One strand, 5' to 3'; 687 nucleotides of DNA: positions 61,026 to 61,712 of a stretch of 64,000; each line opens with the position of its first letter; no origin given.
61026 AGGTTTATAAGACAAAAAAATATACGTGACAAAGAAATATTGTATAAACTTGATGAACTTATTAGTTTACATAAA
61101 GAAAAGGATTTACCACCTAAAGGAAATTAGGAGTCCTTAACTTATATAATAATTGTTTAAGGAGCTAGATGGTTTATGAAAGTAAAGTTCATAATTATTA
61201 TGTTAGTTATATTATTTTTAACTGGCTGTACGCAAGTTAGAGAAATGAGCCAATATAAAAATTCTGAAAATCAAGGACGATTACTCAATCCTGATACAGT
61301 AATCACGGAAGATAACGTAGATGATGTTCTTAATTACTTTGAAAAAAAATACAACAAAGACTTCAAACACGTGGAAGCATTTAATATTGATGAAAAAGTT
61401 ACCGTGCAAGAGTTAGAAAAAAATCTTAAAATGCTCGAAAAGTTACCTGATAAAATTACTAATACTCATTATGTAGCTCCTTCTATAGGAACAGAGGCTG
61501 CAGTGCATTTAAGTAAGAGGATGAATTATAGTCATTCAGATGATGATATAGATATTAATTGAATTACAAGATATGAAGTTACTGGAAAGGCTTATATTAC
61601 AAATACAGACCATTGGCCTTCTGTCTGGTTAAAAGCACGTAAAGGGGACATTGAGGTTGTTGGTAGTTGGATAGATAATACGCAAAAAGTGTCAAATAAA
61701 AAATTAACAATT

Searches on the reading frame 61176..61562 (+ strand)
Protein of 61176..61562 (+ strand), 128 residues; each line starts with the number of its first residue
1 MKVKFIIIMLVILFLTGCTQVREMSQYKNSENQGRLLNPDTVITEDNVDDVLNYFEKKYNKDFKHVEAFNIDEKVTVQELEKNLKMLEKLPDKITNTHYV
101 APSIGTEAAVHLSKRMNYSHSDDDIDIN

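Call 68: search_protein_families(library=pfam, proteins=[window:61176-61562:+], max_evalue=0.001)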
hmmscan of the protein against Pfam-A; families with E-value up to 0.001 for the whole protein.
window:61176-61562:+ (128 aa): 0 families

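Call 71: find_encoding_contigs(protein=window:61176-61562:+, flank=10000, max_places=2)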
Protein window:61176-61562:+ (128 aa): 3 contigs read that carry it; 2 places shown.
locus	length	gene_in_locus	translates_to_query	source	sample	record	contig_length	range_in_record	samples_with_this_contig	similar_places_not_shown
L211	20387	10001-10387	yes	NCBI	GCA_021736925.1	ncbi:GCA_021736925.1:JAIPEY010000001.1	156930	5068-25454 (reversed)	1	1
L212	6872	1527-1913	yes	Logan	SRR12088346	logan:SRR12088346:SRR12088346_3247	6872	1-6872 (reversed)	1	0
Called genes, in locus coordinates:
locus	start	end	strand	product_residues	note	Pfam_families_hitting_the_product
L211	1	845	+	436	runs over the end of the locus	PF02885:Glycos_trans_3N, PF00591:Glycos_transf_3, PF07831:PYNP_C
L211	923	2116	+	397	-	PF00768:Peptidase_S11, PF13354:Beta-lactamase2, PF07943:PBP5_C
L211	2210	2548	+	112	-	PF01740:STAS, PF13466:STAS_2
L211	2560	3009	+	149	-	PF13581:HATPase_c_2, PF02518:HATPase_c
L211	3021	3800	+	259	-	PF04542:Sigma70_r2, PF04539:Sigma70_r3, PF04545:Sigma70_r4, PF08281:Sigma70_r4_2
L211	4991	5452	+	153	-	-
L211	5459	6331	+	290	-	PF14689:SPOB_a, PF02518:HATPase_c, PF14501:HATPase_c_5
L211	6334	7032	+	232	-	PF00072:Response_reg, PF04397:LytTR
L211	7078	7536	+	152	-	PF08281:Sigma70_r4_2 (weak)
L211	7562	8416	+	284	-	-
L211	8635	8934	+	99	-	-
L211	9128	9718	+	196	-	-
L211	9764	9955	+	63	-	-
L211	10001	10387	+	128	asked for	-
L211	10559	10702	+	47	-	-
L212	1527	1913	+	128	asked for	-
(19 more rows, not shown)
